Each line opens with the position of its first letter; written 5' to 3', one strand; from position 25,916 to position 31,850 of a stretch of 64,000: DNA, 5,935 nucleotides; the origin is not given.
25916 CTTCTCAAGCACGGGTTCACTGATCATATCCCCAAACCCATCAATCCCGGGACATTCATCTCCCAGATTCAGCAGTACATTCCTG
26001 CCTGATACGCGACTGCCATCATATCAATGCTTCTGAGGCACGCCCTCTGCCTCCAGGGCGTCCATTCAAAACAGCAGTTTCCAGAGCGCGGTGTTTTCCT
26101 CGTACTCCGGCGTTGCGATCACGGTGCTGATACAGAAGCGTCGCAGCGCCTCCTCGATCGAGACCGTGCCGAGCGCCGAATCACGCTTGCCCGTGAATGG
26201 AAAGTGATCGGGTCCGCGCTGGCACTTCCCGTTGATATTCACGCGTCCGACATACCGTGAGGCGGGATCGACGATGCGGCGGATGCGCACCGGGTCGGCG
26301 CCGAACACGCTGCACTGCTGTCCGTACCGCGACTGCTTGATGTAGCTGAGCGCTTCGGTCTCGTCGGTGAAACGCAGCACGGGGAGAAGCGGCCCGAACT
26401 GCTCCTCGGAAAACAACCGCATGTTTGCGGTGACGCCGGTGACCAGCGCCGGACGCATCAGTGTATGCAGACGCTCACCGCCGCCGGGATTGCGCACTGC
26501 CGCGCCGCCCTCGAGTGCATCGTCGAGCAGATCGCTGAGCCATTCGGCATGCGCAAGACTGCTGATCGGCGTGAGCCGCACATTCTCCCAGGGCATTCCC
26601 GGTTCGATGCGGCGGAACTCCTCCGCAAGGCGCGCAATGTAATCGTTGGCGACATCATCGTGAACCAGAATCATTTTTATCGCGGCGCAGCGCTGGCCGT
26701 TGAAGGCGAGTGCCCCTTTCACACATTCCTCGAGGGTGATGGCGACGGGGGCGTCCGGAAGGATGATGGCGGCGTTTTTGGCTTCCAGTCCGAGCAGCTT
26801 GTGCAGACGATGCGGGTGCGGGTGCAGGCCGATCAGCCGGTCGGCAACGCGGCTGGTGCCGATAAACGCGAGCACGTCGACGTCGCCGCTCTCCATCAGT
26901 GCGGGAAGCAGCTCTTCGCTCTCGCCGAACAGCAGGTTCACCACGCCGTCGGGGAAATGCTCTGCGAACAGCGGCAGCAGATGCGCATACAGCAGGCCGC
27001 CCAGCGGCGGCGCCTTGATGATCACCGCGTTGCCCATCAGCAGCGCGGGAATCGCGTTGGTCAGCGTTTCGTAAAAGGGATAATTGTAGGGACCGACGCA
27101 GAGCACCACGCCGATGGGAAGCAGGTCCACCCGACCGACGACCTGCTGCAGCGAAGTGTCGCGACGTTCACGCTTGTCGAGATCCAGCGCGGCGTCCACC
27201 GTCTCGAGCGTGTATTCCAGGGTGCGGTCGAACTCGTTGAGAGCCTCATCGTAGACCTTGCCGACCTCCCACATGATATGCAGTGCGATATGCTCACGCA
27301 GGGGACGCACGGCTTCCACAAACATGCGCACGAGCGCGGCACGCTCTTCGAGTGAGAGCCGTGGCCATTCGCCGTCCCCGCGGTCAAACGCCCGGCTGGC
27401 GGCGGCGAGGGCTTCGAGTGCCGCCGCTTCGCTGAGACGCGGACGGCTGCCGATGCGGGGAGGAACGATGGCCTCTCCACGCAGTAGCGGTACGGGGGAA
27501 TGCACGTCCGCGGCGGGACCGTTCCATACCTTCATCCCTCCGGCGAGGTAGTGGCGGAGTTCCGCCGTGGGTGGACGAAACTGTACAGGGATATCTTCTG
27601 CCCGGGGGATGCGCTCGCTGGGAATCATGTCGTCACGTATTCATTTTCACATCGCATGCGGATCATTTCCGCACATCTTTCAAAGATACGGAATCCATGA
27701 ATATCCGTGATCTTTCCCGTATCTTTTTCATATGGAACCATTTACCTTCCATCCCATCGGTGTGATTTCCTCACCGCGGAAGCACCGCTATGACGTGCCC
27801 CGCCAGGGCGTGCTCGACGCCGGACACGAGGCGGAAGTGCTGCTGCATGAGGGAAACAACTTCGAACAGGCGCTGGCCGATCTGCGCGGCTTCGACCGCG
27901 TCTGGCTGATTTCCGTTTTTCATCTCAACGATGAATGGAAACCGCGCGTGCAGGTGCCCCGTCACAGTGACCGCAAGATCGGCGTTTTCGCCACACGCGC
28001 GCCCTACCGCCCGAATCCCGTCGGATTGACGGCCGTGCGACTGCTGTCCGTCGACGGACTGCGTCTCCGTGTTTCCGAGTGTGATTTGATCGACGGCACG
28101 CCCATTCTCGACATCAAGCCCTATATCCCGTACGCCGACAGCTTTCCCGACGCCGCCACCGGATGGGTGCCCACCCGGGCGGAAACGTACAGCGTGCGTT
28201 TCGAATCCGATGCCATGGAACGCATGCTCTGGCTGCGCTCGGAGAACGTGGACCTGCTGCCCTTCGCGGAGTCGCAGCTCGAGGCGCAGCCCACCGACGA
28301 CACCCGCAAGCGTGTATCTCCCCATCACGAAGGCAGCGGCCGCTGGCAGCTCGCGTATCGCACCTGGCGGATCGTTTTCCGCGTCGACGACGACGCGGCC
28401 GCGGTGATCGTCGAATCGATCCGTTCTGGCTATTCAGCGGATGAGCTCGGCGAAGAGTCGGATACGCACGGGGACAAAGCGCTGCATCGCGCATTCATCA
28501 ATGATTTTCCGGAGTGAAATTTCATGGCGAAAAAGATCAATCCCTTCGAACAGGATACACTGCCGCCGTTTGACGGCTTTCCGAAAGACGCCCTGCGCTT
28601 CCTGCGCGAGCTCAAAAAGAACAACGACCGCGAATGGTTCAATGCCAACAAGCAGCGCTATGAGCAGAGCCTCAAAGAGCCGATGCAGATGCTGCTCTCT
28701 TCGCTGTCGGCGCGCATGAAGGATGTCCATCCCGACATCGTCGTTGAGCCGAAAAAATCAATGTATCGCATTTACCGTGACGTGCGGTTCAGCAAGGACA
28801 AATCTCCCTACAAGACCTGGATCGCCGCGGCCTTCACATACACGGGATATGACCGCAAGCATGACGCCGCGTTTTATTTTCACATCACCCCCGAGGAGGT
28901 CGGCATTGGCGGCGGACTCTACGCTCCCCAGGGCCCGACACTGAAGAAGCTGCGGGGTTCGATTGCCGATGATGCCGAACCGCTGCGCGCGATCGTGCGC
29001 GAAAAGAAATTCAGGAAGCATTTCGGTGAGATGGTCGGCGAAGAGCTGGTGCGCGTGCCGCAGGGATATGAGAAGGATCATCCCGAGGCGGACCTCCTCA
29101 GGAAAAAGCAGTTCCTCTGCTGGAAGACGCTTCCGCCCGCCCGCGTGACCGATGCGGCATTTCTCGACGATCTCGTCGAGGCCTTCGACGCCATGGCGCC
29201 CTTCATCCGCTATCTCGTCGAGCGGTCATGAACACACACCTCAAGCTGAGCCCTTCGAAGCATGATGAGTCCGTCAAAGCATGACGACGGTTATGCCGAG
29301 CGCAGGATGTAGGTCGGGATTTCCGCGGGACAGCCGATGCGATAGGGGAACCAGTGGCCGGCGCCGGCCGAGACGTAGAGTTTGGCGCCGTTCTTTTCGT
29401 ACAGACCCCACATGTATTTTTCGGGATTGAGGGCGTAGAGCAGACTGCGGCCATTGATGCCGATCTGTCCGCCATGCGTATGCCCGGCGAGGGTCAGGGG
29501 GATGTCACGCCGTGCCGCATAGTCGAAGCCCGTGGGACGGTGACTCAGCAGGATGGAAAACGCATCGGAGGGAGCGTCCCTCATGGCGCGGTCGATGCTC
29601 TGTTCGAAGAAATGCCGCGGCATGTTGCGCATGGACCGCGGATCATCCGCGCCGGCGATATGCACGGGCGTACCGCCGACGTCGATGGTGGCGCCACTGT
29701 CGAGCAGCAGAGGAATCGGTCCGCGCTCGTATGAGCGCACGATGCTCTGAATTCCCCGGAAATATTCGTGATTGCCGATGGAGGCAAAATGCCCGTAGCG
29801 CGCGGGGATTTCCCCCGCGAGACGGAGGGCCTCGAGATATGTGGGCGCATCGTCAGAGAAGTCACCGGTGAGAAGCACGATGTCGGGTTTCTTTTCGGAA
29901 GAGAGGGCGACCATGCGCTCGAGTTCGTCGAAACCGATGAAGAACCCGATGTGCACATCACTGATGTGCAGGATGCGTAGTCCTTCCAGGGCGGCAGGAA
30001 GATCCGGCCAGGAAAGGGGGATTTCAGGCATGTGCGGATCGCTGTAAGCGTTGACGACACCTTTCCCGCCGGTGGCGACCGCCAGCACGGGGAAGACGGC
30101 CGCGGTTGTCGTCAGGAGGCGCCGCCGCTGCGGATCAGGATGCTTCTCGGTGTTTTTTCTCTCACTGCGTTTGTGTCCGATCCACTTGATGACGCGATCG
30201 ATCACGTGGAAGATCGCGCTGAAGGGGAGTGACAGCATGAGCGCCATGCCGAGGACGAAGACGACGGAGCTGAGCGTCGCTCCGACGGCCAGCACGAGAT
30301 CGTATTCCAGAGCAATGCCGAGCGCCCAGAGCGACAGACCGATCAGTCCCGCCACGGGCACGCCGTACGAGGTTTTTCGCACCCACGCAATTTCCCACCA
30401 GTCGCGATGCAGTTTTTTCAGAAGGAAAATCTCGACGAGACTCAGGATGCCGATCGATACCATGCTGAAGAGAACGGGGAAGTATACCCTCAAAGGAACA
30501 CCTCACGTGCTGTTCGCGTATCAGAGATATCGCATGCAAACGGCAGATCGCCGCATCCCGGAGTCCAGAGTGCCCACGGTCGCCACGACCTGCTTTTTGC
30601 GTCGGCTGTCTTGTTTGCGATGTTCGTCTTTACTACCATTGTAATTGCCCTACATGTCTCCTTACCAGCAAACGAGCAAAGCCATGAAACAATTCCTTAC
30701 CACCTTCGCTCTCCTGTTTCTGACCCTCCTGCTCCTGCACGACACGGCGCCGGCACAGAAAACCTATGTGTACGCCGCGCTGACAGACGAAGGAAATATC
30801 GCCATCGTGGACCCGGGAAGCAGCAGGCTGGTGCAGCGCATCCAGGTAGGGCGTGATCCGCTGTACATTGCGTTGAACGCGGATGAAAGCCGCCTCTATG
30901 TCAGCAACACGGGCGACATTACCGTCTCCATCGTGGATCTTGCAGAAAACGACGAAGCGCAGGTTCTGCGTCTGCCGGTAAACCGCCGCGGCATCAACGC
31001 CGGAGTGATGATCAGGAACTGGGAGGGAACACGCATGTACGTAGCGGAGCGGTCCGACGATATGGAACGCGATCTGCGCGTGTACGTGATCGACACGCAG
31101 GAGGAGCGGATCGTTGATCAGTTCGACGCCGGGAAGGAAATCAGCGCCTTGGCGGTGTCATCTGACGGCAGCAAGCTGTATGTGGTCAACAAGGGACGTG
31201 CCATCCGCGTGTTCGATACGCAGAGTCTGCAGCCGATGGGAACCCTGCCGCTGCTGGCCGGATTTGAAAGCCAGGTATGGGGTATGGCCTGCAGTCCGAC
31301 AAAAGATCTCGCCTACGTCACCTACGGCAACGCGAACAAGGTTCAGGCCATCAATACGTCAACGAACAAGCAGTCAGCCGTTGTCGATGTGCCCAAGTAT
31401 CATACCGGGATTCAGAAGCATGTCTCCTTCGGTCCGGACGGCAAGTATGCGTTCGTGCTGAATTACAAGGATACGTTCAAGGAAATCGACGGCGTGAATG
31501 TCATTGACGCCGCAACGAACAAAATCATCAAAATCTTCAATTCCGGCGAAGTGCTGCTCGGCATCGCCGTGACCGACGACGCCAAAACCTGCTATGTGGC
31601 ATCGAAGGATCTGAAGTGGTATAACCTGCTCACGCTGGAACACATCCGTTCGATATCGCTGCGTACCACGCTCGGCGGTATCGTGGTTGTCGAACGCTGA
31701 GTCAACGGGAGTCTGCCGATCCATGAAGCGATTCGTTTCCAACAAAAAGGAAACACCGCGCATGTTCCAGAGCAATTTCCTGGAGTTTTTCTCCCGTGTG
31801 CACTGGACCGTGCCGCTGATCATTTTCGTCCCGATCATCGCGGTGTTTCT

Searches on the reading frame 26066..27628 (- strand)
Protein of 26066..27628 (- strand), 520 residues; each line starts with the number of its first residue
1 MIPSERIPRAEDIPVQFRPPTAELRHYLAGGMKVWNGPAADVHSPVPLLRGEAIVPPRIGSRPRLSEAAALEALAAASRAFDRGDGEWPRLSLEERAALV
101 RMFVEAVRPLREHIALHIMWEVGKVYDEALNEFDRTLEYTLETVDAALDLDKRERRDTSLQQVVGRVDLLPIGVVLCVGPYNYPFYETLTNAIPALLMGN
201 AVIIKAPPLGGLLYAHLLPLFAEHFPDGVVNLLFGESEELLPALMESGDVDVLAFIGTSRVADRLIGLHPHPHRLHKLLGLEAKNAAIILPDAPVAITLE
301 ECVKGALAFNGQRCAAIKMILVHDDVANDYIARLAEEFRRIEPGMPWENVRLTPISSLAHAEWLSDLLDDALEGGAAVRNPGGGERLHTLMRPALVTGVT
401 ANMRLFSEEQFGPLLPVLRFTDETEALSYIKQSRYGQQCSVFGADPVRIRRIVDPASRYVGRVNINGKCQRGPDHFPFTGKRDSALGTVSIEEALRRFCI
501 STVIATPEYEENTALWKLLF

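Call 24: search_protein_families(library=pfam, proteins=[window:26066-27628:-], max_evalue=0.0001)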
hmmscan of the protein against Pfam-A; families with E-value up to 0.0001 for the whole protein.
window:26066-27628:- (520 aa): 1 family
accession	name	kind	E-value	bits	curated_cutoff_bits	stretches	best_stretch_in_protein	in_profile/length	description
PF00171.27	Aldedh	-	9.1e-85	285.4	23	1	59-499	20-456/461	Aldehyde dehydrogenase family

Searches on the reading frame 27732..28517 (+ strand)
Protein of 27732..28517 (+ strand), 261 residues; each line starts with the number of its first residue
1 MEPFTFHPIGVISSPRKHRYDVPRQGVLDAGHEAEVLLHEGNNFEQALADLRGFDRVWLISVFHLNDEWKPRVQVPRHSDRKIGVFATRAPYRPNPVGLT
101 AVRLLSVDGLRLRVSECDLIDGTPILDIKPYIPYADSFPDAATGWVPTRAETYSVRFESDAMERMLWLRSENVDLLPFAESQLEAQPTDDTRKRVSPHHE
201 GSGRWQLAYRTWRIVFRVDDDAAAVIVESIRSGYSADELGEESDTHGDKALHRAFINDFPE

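Call 24: search_protein_families(library=pfam, proteins=[window:27732-28517:+], max_evalue=0.0001)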
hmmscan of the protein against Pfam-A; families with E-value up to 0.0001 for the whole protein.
window:27732-28517:+ (261 aa): 1 family
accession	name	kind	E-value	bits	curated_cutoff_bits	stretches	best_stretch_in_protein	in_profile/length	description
PF01980.22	TrmO_N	-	2.2e-37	128.3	26.8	1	21-136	1-116/116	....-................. O N-terminal domain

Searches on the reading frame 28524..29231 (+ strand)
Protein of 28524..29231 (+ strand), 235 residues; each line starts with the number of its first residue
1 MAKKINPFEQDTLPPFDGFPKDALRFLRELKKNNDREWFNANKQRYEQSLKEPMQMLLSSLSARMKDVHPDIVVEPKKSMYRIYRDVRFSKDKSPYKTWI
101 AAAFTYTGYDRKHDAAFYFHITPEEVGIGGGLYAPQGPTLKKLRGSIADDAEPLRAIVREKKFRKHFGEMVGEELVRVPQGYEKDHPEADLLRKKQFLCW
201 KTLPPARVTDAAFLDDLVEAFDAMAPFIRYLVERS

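Call 24: search_protein_families(library=pfam, proteins=[window:28524-29231:+], max_evalue=0.0001)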
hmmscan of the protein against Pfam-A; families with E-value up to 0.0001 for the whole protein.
window:28524-29231:+ (235 aa): 1 family
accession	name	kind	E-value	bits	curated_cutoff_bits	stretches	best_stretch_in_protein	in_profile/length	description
PF09365.15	DUF2461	-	3e-72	243.3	22.8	1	23-230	2-208/208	Conserved hypothetical protein (DUF2461)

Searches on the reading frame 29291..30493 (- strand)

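Call 24: search_protein_families(library=pfam, proteins=[window:29291-30493:-], max_evalue=0.0001)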
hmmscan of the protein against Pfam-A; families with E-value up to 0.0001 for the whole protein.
window:29291-30493:- (400 aa): 1 family
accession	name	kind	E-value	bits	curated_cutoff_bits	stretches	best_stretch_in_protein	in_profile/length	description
PF00149.33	Metallophos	-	1.4e-14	55.4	21.5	1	172-341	1-190/191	Calcineurin-like phosphoesterase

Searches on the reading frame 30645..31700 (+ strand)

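Call 24: search_protein_families(library=pfam, proteins=[window:30645-31700:+], max_evalue=0.0001)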
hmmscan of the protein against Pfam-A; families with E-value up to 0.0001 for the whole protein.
window:30645-31700:+ (351 aa): 9 families
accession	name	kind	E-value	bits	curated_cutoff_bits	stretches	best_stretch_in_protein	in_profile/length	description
PF25174.1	Beta-prop_THOC3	-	1.4e-13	50.9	305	2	164-321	3-149/272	THOC3 beta-propeller domain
PF02239.22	Cytochrom_D1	-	6.6e-08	31.9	25.5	0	219-319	3-94/368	Cytochrome D1 heme domain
PF23414.1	Beta-prop_EML_2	-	7.3e-08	32.5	90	0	211-324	1-104/266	Echinoderm microtubule-associated protein second beta-propeller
PF10282.15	Lactonase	-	9.4e-06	25.5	21.7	0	62-102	29-71/344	Lactonase, 7-bladed beta-propeller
PF08450.18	SGL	-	1.1e-05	25.6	26.3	0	131-253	99-227/246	SMP-30/Gluconolactonase/LRE-like region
PF21783.3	YNCE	-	3.9e-05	23.6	27.1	0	37-321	39-303/339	YNCE-like beta-propeller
PF16819.11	DUF5074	-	4.6e-05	23.1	27.2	0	138-198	163-218/353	Domain of unknown function (DUF5074)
PF24796.1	WDR55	-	5.4e-05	22.8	200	0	156-196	46-86/296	WDR55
PF24814.1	WD40_Prp19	-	9.5e-05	22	320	0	143-267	28-148/281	Prp19 WD40 domain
